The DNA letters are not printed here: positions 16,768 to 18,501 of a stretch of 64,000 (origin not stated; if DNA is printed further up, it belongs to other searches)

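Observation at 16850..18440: Solitary KAP-family P-loop NTPase on an AT-rich islet: candidate single-gene conflict/defence element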

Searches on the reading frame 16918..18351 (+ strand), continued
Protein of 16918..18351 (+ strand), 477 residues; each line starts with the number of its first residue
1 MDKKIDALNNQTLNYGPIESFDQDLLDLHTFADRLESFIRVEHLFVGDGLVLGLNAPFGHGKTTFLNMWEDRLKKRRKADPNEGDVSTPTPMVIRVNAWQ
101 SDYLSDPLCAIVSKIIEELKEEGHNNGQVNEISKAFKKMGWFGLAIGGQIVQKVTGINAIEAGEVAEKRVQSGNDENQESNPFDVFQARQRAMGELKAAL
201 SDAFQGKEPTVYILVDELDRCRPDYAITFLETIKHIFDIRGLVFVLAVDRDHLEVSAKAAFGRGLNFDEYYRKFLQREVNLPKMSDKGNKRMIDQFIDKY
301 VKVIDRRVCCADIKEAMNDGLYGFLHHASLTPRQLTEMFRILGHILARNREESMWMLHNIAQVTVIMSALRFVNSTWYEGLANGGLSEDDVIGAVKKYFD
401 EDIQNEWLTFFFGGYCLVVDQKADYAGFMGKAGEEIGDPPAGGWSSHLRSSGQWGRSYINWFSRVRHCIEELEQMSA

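Call 25: find_encoding_contigs(protein=P0100, flank=8000, max_places=4)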
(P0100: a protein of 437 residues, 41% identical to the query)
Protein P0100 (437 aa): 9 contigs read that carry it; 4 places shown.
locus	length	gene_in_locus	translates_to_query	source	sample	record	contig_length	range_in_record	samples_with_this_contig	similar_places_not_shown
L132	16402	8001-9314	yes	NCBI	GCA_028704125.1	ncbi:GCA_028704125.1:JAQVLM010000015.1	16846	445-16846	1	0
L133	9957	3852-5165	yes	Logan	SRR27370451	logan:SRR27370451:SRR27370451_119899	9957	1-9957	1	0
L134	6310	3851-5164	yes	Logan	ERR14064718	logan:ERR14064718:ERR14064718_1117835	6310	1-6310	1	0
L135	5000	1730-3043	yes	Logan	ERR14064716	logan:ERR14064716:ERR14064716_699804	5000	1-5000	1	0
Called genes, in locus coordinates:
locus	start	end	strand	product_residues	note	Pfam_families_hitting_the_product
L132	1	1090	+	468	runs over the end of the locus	PF01656:CbiA, PF13500:AAA_26 (faint), PF07685:GATase_3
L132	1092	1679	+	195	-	PF02572:CobA_CobO_BtuR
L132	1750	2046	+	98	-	PF21956:DUF6922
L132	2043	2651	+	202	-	PF08843:AbiEii (weak)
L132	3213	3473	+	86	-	-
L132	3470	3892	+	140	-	PF13470:PIN_3 (weak)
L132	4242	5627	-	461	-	PF00206:Lyase_1, PF10415:FumaraseC_C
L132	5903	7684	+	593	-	-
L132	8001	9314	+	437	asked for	PF07693:KAP_NTPase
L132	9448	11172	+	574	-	PF04616:Glyco_hydro_43, PF00754:F5_F8_type_C, PF22633:F5_F8_type_C_2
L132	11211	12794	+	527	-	PF07632:Sde182_NH-like, PF21027:Sde0182_C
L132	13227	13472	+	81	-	-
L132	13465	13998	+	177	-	-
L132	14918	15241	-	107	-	PF02452:PemK_toxin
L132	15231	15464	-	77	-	PF04221:RelB (weak)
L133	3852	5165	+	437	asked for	PF07693:KAP_NTPase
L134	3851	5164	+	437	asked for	PF07693:KAP_NTPase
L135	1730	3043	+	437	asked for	PF07693:KAP_NTPase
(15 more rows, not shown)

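Call 26: find_encoding_contigs(protein=P0094, flank=8000, max_places=4)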
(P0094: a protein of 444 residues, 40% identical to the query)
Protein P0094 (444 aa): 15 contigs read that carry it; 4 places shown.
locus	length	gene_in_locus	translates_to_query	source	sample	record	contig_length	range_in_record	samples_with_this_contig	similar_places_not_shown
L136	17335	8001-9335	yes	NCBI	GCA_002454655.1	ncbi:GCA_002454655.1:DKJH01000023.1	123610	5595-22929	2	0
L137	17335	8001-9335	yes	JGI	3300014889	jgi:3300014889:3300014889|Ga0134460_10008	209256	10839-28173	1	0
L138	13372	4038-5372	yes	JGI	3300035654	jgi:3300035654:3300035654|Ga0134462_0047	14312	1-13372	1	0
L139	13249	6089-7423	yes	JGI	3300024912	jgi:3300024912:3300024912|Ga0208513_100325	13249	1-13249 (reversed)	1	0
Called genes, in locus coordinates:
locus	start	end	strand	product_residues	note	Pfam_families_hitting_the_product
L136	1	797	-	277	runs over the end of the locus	PF07603:Lcl_C (faint)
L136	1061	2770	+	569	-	PF00587:tRNA-synt_2b, PF04073:tRNA_edit, PF03129:HGTP_anticodon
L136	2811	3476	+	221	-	PF01464:SLT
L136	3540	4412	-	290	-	-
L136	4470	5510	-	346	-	PF02547:Queuosine_synth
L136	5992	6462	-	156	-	-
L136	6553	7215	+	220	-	-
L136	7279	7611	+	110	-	-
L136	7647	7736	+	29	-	-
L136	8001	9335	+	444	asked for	PF07693:KAP_NTPase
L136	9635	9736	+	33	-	PF13438:DUF4113 (weak)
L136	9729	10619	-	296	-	PF16872:putAbiC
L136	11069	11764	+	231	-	-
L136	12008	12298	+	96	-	-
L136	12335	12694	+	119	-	-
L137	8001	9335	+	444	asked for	PF07693:KAP_NTPase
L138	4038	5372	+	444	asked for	PF07693:KAP_NTPase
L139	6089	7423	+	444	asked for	PF07693:KAP_NTPase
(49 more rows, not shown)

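Call 27: find_encoding_contigs(protein=P0097, flank=8000, max_places=3)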
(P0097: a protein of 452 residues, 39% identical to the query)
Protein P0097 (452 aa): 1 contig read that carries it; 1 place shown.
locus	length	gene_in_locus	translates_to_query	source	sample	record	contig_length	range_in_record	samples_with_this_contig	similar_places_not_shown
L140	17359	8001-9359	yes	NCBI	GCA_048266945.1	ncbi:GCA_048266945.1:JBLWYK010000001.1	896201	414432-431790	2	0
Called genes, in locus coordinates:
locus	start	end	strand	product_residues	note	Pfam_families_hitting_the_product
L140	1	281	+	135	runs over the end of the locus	PF04634:YezG-like (weak)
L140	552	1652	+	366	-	-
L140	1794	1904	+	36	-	-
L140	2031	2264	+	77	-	-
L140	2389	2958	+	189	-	-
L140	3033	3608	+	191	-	-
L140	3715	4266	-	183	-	PF09346:SMI1_KNR4 (weak), PF14568:SUKH_6 (weak)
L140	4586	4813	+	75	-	-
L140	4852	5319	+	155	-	-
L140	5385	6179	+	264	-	-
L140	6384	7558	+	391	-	PF01527:HTH_Tnp_1, PF13276:HTH_21, PF00665:rve, PF13683:rve_3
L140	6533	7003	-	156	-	-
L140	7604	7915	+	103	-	-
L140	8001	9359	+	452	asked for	PF07693:KAP_NTPase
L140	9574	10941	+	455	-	-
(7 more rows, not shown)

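Call 29: find_encoding_contigs(protein=P0081, flank=8000, max_places=2)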
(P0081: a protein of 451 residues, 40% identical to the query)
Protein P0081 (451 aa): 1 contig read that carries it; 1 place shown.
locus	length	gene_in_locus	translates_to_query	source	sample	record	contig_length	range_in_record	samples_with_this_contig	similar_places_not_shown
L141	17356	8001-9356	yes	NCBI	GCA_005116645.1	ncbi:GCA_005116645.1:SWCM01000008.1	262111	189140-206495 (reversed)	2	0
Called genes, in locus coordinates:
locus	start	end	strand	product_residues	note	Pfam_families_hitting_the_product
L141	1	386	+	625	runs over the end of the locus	PF24388:Permuted_GreAB-C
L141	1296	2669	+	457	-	-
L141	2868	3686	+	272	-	PF01582:TIR (weak), PF13676:TIR_2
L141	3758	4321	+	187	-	-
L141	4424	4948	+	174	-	-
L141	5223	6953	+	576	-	PF03235:GmrSD_N, PF07510:GmrSD_C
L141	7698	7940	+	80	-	PF06794:UPF0270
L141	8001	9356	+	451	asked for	PF07693:KAP_NTPase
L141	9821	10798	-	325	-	PF00248:Aldo_ket_red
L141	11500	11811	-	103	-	PF01844:HNH, PF14279:HNH_5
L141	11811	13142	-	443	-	PF08245:Mur_ligase_M (weak), PF27239:FOL3_C, PF02875:Mur_ligase_C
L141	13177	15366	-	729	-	PF00580:UvrD-helicase, PF13604:AAA_30 (faint), PF01443:Viral_helicase1 (faint), PF13245:AAA_19, PF13361:UvrD_C, PF13538:UvrD_C_2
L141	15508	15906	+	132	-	-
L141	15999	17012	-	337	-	PF00990:GGDEF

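Call 30: find_encoding_contigs(protein=P0027, flank=8000, max_places=2)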
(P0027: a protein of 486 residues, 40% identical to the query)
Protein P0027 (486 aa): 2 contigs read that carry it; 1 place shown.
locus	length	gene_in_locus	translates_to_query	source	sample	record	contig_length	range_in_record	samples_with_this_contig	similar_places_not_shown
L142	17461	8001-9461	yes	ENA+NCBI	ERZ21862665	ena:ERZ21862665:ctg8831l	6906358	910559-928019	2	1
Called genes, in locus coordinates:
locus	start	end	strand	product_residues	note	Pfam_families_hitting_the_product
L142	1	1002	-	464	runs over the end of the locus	PF13495:Phage_int_SAM_4, PF00589:Phage_integrase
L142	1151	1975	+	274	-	PF01844:HNH (weak)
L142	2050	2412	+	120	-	-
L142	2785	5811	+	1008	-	PF01339:CheB_methylest, PF03705:CheR_N, PF01739:CheR, PF28159:CEP89 (faint), PF00989:PAS (faint), PF08448:PAS_4 (faint), PF13596:PAS_10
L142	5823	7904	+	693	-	PF00989:PAS (faint), PF13426:PAS_9 (weak), PF13188:PAS_8 (weak), PF00512:HisKA, PF02518:HATPase_c, PF00072:Response_reg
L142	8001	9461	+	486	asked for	PF07693:KAP_NTPase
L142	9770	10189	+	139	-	-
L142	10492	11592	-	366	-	PF14319:Zn_Tnp_IS91, PF04986:Y2_Tnp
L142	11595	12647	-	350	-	PF13495:Phage_int_SAM_4, PF00589:Phage_integrase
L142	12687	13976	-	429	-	PF00078:RVT_1, PF08388:GIIM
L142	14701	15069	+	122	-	PF06296:RelE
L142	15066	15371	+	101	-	PF15731:MqsA_antitoxin (weak), PF01381:HTH_3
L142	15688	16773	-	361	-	PF14319:Zn_Tnp_IS91, PF04986:Y2_Tnp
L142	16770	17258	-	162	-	PF00589:Phage_integrase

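Call 44: search_solved_structures(query=A2, max_evalue=1)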
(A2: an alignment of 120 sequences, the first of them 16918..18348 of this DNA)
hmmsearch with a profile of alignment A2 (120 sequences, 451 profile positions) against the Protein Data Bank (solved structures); distinct sequences matched with E-value up to 1: 2.
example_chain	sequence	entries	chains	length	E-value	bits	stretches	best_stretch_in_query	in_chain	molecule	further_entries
6n9a_E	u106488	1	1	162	0.12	14.2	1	18-70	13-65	tRNA threonylcarbamoyladenosine biosynthesis protein TsaE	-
6nak_D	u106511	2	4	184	0.13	14.2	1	18-69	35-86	TsaE | ATPase YjeE, predicted to have essential role in cell wall biosynthesis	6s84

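Call 47: predict_structure(alignment_id=A2)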
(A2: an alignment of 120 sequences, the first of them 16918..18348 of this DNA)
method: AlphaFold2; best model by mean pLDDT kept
length: 477 residues; sequences in the alignment: 120
mean_pLDDT: 86.3   pTM: 0.85
mean pLDDT of the five models: 86.3, 84.3, 82.7, 81.8, 80.8
residues with pLDDT >= 90: 290; 70-90: 117; 50-70: 61; < 50: 9
segments of 3 or more residues with pLDDT < 50: 169-176
pLDDT, mean of each block of 10 residues (from residue 1): 63 69 91 96 93 96 96 92 73 96 91 95 91 92 74 70 52 51 87 95 87 97 94 92 97 93 96 96 92 91 79 86 93 94 90 81 95 96 93 94 91 83 80 80 58 71 95 88
secondary structure, 60 per line:
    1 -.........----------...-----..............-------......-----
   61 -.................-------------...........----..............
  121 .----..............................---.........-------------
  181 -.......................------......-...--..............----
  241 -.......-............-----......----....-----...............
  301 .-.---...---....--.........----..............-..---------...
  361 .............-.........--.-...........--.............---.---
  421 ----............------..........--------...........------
elements in order: H2-10 H29-42 E50-55 H62-78 E92-97 H98-102 H107-121 H126-155 H159-167 H182-204 E211-216 H223-236 E242-248 H250-261 H267-272 E277-280 H286-301 E307-309 H313-316 H319-327 H332-345 H358-373 H375-383 H388-398 H401-413 H425-436 H443-452 H461-471

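Call 49: fold_search(model_id=the predicted structure, library=pdb)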
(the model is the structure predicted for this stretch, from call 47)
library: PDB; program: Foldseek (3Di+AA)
matches with E <= 10: 637; with E <= 0.001: 15
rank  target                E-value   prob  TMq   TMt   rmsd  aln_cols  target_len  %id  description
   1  8hr8_F                1.6e-05  1.00  0.37  0.24  11.2       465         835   12  Structure of heptameric RdrA ring (released 2023-02-01)
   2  8fnu_A                2.1e-05  1.00  0.41  0.26  13.0       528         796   13  Structure of RdrA from Streptococcus suis RADAR defense system (released 2023-02-01)
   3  8hr8_E                2.1e-05  1.00  0.33  0.21  13.4       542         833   11  Structure of heptameric RdrA ring (released 2023-02-01)
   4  8hr8_G                2.5e-05  1.00  0.32  0.21  12.2       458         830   14  Structure of heptameric RdrA ring (released 2023-02-01)
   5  8hra_C                2.6e-05  1.00  0.30  0.20  16.3       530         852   13  Structure of heptameric RdrA ring in RNA-loading state (released 2023-02-01)
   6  8hr8_A                6.0e-05  1.00  0.37  0.23  13.6       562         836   11  Structure of heptameric RdrA ring (released 2023-02-01)
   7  8hrb_A                1.0e-04  1.00  0.35  0.23  13.9       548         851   12  Structure of tetradecameric RdrA ring in RNA-loading state (released 2023-02-01)
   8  8hra_B                1.3e-04  1.00  0.31  0.20  15.9       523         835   13  Structure of heptameric RdrA ring in RNA-loading state (released 2023-02-01)
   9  8hr8_C                1.3e-04  1.00  0.39  0.25  11.2       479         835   12  Structure of heptameric RdrA ring (released 2023-02-01)
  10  8hr8_H                2.7e-04  1.00  0.33  0.21  11.8       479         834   13  Structure of heptameric RdrA ring (released 2023-02-01)
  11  8fnt_E                3.2e-04  1.00  0.36  0.24  11.2       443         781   12  Structure of RdrA from Escherichia coli RADAR defense system (released 2023-02-01)
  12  8fnt_D                3.3e-04  1.00  0.36  0.24  11.2       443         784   11  Structure of RdrA from Escherichia coli RADAR defense system (released 2023-02-01)
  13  8fnt_A                3.5e-04  1.00  0.36  0.24  11.2       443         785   11  Structure of RdrA from Escherichia coli RADAR defense system (released 2023-02-01)
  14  8fnw_M                5.1e-04  1.00  0.33  0.22  13.5       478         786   12  Structure of RdrA-RdrB complex from Escherichia coli RADAR defense system (released 2023-02-01)
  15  8hr7_A                7.0e-04  1.00  0.29  0.19  14.6       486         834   12  Structure of RdrA-RdrB complex (released 2023-02-01)
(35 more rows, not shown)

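Call 54: fold_search(model_id=the predicted structure, library=viral)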
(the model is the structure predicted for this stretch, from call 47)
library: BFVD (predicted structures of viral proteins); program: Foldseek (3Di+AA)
matches with E <= 10: 335; with E <= 0.001: 3
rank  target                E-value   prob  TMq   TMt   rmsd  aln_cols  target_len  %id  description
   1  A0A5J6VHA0            7.0e-05  1.00  0.27  0.30  22.8       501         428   14  KAP family P-loop domain protein [Megaviridae environmental sample]
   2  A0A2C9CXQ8            6.1e-04  1.00  0.31  0.43  13.3       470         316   11  Sliding-clamp-loader large subunit [Yersinia phage fHe-Yen9-04]
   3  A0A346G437            9.7e-04  1.00  0.33  0.42  14.5       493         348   11  (no name in the UniProt tables at hand)
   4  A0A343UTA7            1.8e-03  1.00  0.25  0.36  14.5       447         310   13  (no name in the UniProt tables at hand)
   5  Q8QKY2                2.0e-03  1.00  0.30  0.40  14.1       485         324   10  EsV-1-87 [Ectocarpus siliculosus virus 1 (isolate New Zealand/Kaikoura/1988)]
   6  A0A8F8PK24            4.5e-03  1.00  0.31  0.40  15.5       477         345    9  Replication factor C clamp loader [Clandestinovirus]
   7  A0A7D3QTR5            4.7e-03  1.00  0.25  0.25  16.6       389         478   12  AAA family ATPase [Fadolivirus FV1/VV64]
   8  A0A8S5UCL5            5.1e-03  0.63  0.18  0.16  24.6       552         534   13  REP HELICASE [Siphoviridae sp. ctgN495]
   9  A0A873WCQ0            5.4e-03  0.94  0.22  0.24  26.5       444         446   11  ATP-dependent protease [Klebsiella phage Miami]
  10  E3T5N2                5.6e-03  1.00  0.31  0.41  13.8       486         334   10  Putative replication factor C subunit [Cafeteria roenbergensis virus (strain BV-PW1)]
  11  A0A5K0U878            9.0e-03  0.95  0.28  0.24  16.6       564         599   10  CYFA0S28e00188g1_1 [Yasminevirus sp. GU-2018]
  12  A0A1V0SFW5            9.8e-03  0.98  0.30  0.30  15.6       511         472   11  Replication factor C small subunit [Hokovirus HKV1]
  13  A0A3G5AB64            1.1e-02  1.00  0.29  0.38   8.0       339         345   12  AAA family ATPase [Hyperionvirus sp.]
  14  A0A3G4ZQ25            1.1e-02  1.00  0.23  0.29  14.4       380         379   10  AAA family ATPase [Barrevirus sp.]
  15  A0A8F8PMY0            1.2e-02  0.97  0.24  0.33  16.8       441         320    9  Replication factor C clamp loader [Clandestinovirus]
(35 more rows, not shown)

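Call 63: find_related_loci(query=A2, collection=viral_contigs, flank=8000)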
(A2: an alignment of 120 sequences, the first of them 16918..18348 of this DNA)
Query A2 (477 aa) in viral_contigs; peptide patterns used: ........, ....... (x = any residue, [..] = any of these).
110 stretches matched a pattern; 73 encode a relative of the query (tblastn E <= 1e-3); 73 distinct loci.
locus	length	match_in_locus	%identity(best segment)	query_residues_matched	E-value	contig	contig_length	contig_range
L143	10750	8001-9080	34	20-387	6e-64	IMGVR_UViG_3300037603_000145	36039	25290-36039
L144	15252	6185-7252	26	11-370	2e-30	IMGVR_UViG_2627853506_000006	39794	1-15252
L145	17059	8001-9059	28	32-389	1e-29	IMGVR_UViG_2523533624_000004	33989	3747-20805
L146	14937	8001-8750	32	19-282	7e-29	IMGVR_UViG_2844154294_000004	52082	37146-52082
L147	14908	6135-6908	32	46-307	1e-28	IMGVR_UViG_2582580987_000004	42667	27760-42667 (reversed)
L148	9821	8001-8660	32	47-282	1e-27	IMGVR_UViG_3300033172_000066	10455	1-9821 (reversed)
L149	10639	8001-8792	30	13-285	3e-27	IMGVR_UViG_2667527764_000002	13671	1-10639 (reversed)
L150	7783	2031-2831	28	16-300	2e-27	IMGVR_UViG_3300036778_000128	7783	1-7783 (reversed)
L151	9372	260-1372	27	21-405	4e-27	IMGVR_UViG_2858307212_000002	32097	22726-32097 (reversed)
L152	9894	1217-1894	33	50-285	2e-26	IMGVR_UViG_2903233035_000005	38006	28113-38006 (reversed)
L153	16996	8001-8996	28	51-411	1e-26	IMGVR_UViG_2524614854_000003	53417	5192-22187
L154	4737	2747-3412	31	48-285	2e-26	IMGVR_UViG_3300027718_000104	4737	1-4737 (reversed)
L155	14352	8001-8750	30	19-282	2e-26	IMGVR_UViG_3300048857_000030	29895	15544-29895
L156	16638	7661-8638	27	21-336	7e-26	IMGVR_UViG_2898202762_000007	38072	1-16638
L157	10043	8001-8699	30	31-282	5e-26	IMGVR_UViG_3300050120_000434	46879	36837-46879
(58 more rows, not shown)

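Call 64: search_protein_representatives(alignment_id=A2)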
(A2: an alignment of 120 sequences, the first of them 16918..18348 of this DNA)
Query: 120 sequences, 451 profile positions. Proteins with E-value up to 0.001 (for the whole library): 21136; up to 1e-10: 10470; up to 1e-30: 3674. The best 150 are listed.
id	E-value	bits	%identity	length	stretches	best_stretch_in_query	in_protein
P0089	4.1e-205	698.1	-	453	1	2-451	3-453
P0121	1.3e-165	567.9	-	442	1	2-449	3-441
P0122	4.0e-165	566.4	-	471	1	2-451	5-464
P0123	5.0e-165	566.0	-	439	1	2-449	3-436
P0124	6.5e-164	562.4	-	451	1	1-449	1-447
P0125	7.8e-161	552.2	-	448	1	4-428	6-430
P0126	1.7e-160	551.1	-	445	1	1-451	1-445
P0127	7.3e-160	549.0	-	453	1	4-450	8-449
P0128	4.5e-158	543.1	-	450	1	1-451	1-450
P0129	2.2e-156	537.5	-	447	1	1-451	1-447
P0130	5.1e-154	529.7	-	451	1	1-450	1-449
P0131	4.2e-153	526.7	-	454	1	3-430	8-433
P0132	4.5e-149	513.4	-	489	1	2-451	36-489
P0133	7.0e-149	512.8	-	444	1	1-446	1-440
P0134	4.9e-148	510.0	-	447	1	1-444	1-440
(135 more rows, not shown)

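Call 65: find_encoding_contigs(protein=P0068, flank=7000, max_places=1)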
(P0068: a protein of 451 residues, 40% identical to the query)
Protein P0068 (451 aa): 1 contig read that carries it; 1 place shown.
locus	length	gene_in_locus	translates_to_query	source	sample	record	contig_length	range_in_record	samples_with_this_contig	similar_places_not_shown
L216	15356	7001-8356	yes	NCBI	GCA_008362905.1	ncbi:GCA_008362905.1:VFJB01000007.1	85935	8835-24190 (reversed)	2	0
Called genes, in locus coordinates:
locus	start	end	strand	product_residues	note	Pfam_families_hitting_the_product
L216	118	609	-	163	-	PF01464:SLT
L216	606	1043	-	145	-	PF04307:YdjM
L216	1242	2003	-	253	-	-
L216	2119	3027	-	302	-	-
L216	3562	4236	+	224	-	PF13274:SocA_Panacea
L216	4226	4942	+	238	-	-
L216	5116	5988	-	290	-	PF02498:Bro-N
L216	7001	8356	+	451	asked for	PF07693:KAP_NTPase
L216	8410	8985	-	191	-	-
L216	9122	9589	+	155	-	-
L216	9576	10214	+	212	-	-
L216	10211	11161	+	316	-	PF06834:TraU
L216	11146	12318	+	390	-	-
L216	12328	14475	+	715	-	PF06986:F_T4SS_TraN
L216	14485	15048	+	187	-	PF09673:TrbC_Ftype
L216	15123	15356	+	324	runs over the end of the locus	PF13728:TraF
